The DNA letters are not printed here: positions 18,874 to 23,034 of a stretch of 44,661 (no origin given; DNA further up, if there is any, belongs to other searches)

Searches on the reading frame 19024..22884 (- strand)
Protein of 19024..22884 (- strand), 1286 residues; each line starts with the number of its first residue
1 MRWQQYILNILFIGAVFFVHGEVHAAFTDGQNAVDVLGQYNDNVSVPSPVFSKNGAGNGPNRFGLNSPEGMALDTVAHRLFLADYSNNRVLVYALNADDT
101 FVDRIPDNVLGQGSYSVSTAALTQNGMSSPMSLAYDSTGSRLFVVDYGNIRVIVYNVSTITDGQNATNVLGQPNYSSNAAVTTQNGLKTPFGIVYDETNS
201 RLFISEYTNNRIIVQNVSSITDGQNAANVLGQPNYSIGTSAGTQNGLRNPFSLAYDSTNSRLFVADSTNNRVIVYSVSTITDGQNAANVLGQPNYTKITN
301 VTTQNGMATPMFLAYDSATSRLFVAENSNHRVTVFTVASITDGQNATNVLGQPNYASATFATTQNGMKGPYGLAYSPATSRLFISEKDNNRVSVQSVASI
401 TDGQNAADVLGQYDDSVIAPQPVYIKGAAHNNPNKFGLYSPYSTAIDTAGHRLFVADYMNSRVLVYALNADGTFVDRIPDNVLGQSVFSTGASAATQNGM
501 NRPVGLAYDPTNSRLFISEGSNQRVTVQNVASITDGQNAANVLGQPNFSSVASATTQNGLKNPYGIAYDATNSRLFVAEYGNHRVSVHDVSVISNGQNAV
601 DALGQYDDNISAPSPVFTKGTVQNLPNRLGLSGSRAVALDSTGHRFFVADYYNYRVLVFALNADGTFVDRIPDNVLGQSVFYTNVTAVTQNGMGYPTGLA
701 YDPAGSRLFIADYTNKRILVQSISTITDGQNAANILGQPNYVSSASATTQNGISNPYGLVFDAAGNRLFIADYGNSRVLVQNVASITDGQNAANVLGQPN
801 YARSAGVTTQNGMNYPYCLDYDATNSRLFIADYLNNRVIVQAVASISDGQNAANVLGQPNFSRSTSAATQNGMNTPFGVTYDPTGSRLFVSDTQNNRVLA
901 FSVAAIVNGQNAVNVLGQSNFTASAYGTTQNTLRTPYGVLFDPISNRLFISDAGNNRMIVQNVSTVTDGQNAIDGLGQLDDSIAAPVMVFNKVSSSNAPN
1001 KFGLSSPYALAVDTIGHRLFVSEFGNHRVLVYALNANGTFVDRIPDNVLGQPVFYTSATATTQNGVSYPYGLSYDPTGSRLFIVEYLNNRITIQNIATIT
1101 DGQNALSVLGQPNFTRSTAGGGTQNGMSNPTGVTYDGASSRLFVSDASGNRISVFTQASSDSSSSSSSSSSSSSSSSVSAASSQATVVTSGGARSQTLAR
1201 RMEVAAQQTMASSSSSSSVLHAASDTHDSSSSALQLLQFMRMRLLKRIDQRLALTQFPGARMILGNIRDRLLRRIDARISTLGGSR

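Call 60: search_protein_families(library=pfam, proteins=[window:19024-22884:-], max_evalue=0.00001)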
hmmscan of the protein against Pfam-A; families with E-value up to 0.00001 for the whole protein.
window:19024-22884:- (1286 aa): 6 families
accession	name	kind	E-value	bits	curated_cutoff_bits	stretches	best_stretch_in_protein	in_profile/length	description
PF01436.27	NHL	-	4.1e-51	169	20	0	65-93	1-28/28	NHL repeat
PF01731.26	Arylesterase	-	8.1e-21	74.5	21.3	0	175-217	41-83/86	Arylesterase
PF10282.15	Lactonase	-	2.2e-19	70.3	21.7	0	124-279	33-174/344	Lactonase, 7-bladed beta-propeller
PF08450.18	SGL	-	5.7e-14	52.7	26.3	0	687-780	127-209/246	SMP-30/Gluconolactonase/LRE-like region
PF23821.1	DUF7191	-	3.2e-12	46.7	27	0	829-842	47-60/64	Family of unknown function (DUF7191)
PF15537.11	Ntox43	-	3e-08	34.1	25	0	294-352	37-97/127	Bacterial toxin 43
